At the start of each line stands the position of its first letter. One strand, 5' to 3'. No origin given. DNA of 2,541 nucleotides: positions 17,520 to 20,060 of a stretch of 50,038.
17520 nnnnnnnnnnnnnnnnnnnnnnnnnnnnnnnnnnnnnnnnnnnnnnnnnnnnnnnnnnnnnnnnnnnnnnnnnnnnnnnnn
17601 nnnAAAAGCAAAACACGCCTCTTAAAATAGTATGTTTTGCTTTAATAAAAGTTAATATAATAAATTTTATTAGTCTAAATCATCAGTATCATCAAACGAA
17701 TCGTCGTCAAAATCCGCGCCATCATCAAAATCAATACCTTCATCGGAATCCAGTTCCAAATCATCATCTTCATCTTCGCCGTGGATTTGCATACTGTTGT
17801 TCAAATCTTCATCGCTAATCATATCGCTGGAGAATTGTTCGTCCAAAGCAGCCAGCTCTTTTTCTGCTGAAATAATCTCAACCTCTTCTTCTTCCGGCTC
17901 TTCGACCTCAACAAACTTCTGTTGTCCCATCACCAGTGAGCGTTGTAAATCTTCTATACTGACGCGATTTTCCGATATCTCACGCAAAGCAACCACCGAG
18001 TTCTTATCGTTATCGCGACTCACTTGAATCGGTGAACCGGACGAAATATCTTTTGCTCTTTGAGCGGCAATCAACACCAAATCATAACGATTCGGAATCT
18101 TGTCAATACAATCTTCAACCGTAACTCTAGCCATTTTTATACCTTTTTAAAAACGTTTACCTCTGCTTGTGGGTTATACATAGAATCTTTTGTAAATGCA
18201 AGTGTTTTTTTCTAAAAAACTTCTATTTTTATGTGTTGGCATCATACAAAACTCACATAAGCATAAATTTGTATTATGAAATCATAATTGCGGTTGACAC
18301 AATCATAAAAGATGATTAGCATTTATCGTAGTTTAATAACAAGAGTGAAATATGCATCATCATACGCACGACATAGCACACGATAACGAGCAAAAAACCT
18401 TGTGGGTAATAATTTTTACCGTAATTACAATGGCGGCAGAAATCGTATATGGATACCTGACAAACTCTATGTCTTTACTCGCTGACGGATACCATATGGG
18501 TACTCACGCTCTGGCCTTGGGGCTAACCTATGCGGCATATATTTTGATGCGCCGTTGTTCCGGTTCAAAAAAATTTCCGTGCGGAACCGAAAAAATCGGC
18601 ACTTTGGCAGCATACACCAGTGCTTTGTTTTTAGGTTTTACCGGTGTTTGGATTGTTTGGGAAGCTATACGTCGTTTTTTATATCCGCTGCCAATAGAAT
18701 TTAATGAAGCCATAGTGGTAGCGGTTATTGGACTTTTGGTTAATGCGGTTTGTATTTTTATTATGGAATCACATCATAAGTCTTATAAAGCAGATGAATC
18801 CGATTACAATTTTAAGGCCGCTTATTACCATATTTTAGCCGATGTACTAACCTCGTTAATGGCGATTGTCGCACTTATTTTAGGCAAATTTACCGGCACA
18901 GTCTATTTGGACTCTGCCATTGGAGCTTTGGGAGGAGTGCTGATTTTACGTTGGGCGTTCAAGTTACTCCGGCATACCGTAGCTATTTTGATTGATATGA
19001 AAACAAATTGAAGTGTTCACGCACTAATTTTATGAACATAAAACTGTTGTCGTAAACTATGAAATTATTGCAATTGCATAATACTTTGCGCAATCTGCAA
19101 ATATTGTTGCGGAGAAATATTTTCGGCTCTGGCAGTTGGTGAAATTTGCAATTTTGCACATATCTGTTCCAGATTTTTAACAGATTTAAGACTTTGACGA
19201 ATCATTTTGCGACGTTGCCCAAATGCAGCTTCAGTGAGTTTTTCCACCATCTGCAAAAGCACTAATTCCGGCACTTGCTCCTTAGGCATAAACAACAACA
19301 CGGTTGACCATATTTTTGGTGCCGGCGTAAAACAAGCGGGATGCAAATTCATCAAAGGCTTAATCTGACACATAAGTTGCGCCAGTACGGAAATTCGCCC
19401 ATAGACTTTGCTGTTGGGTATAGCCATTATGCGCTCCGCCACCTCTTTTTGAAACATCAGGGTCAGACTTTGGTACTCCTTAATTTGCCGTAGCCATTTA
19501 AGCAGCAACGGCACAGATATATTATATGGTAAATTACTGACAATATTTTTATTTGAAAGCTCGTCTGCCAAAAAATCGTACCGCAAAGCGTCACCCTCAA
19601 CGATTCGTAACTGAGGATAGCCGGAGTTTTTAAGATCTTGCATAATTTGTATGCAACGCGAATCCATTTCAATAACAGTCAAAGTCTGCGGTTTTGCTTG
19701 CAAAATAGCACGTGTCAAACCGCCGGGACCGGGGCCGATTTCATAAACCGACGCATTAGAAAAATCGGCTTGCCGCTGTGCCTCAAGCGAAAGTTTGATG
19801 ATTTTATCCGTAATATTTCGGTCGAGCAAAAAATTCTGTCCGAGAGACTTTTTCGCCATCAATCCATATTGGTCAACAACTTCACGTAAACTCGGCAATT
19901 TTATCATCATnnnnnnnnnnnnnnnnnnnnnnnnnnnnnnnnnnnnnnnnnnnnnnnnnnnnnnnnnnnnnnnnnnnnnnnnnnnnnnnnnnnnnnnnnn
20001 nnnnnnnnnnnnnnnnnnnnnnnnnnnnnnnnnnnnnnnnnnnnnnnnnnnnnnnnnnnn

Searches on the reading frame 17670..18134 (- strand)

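Call 29: search_protein_families(library=pfam, proteins=[window:17670-18134:-], max_evalue=0.00001)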
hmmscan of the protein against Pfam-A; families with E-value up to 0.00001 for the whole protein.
window:17670-18134:- (154 aa): 1 family
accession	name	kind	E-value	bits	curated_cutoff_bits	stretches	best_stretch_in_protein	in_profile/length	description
PF01192.27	RNA_pol_Rpb6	-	3.1e-16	59.5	26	1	8-60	1-53/53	RNA polymerase Rpb6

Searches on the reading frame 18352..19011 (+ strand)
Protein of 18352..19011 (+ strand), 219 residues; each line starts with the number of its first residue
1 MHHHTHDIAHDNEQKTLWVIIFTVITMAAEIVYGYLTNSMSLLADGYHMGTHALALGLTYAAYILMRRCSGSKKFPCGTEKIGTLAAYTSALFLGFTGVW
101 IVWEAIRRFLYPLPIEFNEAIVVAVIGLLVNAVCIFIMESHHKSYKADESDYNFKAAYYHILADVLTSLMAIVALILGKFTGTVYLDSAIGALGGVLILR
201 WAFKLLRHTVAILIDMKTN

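Call 29: search_protein_families(library=pfam, proteins=[window:18352-19011:+], max_evalue=0.00001)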
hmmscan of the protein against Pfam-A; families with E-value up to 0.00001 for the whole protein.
window:18352-19011:+ (219 aa): 1 family
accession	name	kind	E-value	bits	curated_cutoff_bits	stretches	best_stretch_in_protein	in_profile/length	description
PF01545.26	Cation_efflux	-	9.7e-37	127.1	26.6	1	20-214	5-198/198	Cation efflux family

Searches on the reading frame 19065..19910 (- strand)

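Call 29: search_protein_families(library=pfam, proteins=[window:19065-19910:-], max_evalue=0.00001)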
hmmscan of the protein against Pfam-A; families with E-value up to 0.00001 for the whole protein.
window:19065-19910:- (281 aa): 1 family
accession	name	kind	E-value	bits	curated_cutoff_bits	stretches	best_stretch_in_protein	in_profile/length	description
PF00398.26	RrnaAD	-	2e-49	168.5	24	1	19-277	4-261/263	Ribosomal RNA adenine dimethylase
